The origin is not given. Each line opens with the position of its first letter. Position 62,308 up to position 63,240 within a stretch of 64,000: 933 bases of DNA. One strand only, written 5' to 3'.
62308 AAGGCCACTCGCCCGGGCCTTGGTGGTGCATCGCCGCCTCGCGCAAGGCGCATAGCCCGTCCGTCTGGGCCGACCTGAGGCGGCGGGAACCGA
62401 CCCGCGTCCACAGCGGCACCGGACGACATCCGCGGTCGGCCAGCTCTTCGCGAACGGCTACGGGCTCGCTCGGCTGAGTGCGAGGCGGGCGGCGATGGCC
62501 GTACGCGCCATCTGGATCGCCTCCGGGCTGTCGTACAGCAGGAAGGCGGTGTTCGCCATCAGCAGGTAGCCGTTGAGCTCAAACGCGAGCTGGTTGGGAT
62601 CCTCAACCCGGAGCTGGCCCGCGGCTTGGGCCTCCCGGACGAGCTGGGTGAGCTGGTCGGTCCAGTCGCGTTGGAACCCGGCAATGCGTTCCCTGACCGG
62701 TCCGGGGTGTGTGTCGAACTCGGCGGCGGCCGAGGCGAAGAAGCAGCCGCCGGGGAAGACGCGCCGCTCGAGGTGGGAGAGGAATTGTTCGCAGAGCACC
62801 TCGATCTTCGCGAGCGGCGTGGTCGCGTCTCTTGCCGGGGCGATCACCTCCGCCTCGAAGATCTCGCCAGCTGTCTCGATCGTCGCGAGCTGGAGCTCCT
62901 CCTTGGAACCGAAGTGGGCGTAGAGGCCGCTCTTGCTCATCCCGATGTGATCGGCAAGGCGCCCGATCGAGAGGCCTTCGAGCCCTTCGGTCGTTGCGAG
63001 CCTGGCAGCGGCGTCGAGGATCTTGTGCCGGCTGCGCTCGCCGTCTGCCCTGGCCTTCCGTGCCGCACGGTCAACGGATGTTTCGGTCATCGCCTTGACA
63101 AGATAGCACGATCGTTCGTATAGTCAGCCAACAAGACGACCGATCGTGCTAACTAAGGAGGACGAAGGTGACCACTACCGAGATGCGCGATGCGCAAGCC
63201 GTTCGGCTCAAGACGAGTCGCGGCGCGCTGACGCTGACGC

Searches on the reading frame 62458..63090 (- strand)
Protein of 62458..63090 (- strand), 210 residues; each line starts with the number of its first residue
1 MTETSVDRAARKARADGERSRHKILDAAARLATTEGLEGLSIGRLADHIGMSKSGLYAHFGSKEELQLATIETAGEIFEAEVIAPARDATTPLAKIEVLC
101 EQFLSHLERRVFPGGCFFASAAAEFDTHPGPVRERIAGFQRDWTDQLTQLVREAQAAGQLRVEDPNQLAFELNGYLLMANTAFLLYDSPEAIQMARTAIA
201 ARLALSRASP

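Call 69: search_protein_families(library=pfam, proteins=[window:62458-63090:-], max_evalue=0.01)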
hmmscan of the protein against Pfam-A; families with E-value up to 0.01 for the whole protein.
window:62458-63090:- (210 aa): 5 families
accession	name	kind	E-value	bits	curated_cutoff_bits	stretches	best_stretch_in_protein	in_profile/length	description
PF16925.10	TetR_C_13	-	2e-31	109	27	1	92-199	1-109/109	Tetracyclin repressor-like, C-terminal domain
PF00440.29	TetR_N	-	1.5e-13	50.7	24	1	24-69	1-46/47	Bacterial regulatory proteins, tetR family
PF17932.6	TetR_C_24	-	0.00014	22.6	26.4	1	119-172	27-80/114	Tetracyclin repressor-like, C-terminal domain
PF21993.1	TetR_C_13_2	-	0.0011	19.6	27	1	92-157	1-66/103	Transcriptional regulator LmrA/YxaF-like, C-terminal domain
PF14246.11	TetR_C_7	-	0.0016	18.8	22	0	118-169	23-74/119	AefR-like transcriptional repressor, C-terminal domain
